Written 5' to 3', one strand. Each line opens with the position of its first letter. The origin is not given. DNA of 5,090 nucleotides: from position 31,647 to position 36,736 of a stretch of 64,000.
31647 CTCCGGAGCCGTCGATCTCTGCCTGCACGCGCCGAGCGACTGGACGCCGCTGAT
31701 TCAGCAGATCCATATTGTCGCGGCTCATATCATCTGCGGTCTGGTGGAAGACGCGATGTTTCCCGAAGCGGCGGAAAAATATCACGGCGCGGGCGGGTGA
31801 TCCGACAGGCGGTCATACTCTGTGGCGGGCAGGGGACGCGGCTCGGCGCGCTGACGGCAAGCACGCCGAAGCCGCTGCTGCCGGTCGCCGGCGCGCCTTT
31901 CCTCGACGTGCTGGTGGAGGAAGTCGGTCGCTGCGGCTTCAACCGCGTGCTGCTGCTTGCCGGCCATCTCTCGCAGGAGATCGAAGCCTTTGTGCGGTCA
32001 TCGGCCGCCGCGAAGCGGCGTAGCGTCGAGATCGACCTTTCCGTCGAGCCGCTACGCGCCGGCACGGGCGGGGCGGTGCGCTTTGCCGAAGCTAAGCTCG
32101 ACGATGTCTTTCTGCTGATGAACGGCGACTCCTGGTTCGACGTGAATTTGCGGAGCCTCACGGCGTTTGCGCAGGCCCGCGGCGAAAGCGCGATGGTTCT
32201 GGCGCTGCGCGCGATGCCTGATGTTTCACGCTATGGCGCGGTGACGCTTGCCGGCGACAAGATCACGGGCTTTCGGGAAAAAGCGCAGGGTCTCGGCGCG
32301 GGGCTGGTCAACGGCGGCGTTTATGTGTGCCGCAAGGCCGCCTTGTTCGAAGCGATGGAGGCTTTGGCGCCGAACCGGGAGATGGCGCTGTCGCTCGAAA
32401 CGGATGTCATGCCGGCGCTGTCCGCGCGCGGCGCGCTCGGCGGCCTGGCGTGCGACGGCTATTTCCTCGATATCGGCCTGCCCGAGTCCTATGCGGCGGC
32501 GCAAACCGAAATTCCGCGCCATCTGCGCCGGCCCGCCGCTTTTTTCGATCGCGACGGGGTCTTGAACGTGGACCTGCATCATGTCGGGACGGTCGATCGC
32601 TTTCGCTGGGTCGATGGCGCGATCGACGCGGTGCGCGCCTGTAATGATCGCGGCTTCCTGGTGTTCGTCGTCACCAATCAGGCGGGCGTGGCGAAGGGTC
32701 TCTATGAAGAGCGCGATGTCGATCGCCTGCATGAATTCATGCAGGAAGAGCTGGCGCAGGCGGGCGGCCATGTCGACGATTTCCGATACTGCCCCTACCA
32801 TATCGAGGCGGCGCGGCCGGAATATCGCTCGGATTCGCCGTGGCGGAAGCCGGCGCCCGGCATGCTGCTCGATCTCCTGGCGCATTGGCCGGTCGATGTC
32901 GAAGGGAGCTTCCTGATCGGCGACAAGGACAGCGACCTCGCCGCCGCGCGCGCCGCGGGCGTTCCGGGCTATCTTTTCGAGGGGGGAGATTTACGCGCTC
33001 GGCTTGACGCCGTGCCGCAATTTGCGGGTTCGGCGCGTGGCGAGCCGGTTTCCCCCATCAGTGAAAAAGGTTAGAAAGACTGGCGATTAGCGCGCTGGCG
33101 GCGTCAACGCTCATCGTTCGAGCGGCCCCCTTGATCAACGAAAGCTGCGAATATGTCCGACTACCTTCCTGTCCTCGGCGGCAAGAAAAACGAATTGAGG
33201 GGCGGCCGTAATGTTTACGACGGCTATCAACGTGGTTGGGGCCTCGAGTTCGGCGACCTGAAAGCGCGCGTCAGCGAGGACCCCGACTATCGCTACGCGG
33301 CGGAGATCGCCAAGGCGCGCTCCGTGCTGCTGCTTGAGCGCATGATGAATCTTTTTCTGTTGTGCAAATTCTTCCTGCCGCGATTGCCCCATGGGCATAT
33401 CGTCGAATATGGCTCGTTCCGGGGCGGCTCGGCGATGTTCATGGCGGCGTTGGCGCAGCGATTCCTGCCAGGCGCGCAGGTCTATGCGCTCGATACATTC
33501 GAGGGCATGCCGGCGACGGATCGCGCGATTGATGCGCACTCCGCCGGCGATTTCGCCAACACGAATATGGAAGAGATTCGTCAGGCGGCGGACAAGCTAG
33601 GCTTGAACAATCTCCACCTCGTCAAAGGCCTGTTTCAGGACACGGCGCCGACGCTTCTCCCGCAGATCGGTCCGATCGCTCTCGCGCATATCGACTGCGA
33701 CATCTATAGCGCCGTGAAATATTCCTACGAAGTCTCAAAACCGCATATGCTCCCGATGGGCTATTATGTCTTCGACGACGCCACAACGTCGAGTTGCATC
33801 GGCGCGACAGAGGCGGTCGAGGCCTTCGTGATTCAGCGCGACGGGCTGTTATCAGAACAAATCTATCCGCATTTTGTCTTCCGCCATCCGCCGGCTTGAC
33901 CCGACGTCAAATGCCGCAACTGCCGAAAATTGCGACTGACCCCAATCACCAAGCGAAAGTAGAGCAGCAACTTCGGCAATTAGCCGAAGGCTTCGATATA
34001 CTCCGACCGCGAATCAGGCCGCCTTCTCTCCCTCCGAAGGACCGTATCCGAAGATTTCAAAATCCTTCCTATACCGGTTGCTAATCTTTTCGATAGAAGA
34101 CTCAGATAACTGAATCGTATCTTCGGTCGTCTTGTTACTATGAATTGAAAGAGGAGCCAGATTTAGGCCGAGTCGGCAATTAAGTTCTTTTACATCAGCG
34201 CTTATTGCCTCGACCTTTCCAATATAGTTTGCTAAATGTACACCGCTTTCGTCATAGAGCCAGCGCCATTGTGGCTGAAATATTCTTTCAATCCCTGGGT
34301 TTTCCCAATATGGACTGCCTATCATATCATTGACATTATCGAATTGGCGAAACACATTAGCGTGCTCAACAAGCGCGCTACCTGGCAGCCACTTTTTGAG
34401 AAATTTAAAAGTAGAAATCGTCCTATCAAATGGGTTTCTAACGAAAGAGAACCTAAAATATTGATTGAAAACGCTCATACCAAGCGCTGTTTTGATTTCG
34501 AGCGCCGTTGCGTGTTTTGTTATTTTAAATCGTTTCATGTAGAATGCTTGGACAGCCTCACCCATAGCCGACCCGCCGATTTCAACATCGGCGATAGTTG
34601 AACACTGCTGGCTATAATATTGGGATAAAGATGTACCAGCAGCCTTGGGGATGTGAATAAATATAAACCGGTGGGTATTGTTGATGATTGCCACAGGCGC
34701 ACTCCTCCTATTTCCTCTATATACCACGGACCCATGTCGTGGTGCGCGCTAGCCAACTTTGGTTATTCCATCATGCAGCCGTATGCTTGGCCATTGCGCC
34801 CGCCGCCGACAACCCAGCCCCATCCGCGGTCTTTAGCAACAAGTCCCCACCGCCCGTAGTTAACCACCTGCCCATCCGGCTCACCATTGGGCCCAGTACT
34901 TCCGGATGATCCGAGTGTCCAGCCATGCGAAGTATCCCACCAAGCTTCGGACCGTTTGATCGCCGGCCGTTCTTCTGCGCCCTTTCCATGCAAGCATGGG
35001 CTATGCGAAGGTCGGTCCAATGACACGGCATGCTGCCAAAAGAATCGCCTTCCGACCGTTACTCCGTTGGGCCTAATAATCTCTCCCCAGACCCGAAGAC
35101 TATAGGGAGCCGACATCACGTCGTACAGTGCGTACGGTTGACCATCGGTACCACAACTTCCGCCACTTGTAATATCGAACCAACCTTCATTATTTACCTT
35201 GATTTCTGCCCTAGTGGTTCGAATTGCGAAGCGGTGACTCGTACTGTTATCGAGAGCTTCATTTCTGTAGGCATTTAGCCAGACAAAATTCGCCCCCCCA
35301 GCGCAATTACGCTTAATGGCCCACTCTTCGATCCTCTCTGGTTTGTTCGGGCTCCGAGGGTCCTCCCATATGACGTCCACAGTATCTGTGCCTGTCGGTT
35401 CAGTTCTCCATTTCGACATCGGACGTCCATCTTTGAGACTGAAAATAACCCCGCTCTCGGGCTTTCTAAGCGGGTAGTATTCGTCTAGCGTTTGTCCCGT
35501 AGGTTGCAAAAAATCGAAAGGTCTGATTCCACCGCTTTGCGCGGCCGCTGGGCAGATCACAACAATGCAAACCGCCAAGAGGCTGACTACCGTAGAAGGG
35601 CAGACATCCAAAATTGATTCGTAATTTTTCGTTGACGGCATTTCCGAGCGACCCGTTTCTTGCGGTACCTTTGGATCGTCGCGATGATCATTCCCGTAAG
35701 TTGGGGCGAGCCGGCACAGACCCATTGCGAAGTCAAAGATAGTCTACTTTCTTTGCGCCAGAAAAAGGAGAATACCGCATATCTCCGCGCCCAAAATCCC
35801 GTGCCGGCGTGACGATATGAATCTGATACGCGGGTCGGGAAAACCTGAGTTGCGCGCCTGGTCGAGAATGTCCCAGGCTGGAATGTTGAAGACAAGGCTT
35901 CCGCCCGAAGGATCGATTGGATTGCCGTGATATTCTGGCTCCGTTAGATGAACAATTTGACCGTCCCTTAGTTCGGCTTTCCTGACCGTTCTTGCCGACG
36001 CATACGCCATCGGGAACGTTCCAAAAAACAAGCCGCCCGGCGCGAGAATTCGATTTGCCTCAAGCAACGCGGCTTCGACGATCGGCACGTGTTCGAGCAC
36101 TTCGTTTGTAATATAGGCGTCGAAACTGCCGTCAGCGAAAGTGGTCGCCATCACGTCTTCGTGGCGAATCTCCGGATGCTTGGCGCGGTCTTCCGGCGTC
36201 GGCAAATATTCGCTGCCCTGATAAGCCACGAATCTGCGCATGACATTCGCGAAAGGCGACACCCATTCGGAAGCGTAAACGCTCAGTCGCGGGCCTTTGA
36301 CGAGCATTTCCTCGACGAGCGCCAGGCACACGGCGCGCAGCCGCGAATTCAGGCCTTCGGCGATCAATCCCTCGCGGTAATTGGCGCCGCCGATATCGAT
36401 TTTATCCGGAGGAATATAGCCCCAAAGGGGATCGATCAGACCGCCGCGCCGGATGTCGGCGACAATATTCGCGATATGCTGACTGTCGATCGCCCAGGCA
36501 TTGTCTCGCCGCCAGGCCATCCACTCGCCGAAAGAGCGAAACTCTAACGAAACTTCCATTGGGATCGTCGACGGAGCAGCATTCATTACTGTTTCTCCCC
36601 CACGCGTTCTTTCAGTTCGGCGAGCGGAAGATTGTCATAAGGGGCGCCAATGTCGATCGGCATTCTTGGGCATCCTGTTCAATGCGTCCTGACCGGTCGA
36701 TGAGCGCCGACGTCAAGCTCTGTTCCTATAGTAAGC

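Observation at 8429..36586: About 28-kb mosaic glycan/lipid tailoring island with an unusually dense modification toolkit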

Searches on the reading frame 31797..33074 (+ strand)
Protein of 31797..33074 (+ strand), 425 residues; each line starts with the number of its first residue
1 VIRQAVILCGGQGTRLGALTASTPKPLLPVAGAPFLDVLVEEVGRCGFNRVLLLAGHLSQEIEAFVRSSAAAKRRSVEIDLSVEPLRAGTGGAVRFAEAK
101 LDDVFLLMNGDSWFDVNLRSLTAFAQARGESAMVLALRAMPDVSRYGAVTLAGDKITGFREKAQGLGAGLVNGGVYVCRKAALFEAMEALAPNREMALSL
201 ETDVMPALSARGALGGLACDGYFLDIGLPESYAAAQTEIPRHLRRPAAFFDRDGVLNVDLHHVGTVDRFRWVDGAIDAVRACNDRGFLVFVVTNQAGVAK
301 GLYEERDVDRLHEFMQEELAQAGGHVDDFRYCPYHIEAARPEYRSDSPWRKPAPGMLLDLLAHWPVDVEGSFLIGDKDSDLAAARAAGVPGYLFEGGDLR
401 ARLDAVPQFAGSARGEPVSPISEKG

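Call 4: search_protein_families(library=pfam, proteins=[window:31797-33074:+])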
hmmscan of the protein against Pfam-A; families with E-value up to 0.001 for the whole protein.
window:31797-33074:+ (425 aa): 3 families
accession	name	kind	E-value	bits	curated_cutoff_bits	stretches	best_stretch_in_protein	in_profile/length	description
PF00483.29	NTP_transferase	-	1.4e-25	90.8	21.2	1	5-239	2-242/245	Nucleotidyl transferase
PF12804.13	NTP_transf_3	-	1.5e-10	42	27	1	5-193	1-147/160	MobA-like NTP transferase domain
PF13242.12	Hydrolase_like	-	1.7e-08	34.6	22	1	349-401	2-55/75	HAD-hyrolase-like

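Call 14: search_protein_families(library=ncbifam, max_evalue=0.00001, proteins=[window:31797-33074:+])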
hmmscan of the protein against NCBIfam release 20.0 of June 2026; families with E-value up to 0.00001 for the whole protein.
window:31797-33074:+ (425 aa): 34 families (the best 25 are shown)
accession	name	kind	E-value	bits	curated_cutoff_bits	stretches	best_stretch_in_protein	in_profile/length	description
NF006506.0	PRK08942.1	equivalog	7.7e-40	136.4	178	1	246-394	4-147/182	D-glycero-beta-D-manno-heptose 1,7-bisphosphate 7-phosphatase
TIGR00213.1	GmhB_yaeD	subfamily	2.7e-36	124.9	149.6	1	246-389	2-144/176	D-glycero-beta-D-manno-heptose 1,7-bisphosphate 7-phosphatase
TIGR03992.1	Arch_glmU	subfamily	5.1e-35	121.1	292.1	1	4-237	2-225/393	bifunctional sugar-1-phosphate nucleotidylyltransferase/acetyltransferase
NF052502.1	man1P_GTase_Rv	exception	1e-33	116.7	440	1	4-253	2-244/352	mannose-1-phosphate guanylyltransferase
TIGR01656.1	Histidinol-ppas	subfamily_domain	3.4e-33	114.7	84.15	1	247-392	2-143/149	histidinol-phosphate phosphatase domain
NF049965.1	GlMnHpPGnyltfHddC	equivalog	2.4e-32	112.4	300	1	4-234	2-216/221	D-glycero-D-manno-heptose 1-phosphate guanosyltransferase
NF050049.1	HBPPhtaseGmhB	domain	3.7e-27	95.2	250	1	245-390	3-139/171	D-glycero-alpha-D-manno-heptose-1,7-bisphosphate 7-phosphatase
TIGR01662.1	HAD-SF-IIIA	subfamily_domain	4.2e-26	91.7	44.6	1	247-393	2-137/141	HAD-IIIA family hydrolase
NF041313.1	UDPGP_AglF_Halo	equivalog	7.7e-25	87.7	400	1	4-236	2-231/234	UTP--glucose-1-phosphate uridylyltransferase AglF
NF045761.1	NAMPUrTaseMurU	equivalog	2.7e-21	76.5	250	1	4-235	2-223/226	N-acetylmuramate alpha-1-phosphate uridylyltransferase MurU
TIGR01208.1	rmlA_long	equivalog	1.3e-20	73.6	320.25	1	5-239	2-234/353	glucose-1-phosphate thymidylyltransferase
TIGR02623.1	G1P_cyt_trans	equivalog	9.3e-18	64.6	300.25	1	88-222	104-228/255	glucose-1-phosphate cytidylyltransferase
TIGR02091.1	glgC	equivalog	1.2e-16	60.7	424.9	1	5-239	3-259/364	glucose-1-phosphate adenylyltransferase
NF041173.1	Sug_nt_acttase_Thmprot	equivalog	1.1e-15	57.5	600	1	4-229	2-217/405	bifunctional sugar-1-phosphate nucleotidylyltransferase/acetyltransferase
NF010933.0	PRK14353.1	equivalog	9e-15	54.2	505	1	4-191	7-192/453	bifunctional UDP-N-acetylglucosamine diphosphorylase/glucosamine-1-phosphate N-acetyltransferase GlmU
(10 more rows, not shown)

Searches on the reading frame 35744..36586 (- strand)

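Call 7: search_protein_families(library=pfam, proteins=[window:35744-36586:-])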
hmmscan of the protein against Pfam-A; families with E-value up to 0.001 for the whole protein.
window:35744-36586:- (280 aa): 5 families
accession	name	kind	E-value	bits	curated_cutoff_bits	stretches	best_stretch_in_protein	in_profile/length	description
PF08241.18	Methyltransf_11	-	2.7e-11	44.4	21.2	1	134-188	37-94/95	Methyltransferase domain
PF13489.12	Methyltransf_23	-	3.2e-07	30.7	27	1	112-196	36-123/164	Methyltransferase domain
PF13649.12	Methyltransf_25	-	1.1e-05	26.5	27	1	137-185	47-97/97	Methyltransferase domain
PF08242.18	Methyltransf_12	-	0.00012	23.2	30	1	133-187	46-98/98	Methyltransferase domain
PF13847.12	Methyltransf_31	-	0.00047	20.3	27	1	144-188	62-108/145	Methyltransferase domain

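Call 14: search_protein_families(library=ncbifam, max_evalue=0.00001, proteins=[window:35744-36586:-])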
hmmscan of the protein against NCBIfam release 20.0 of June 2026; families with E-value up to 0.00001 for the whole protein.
window:35744-36586:- (280 aa): 0 families
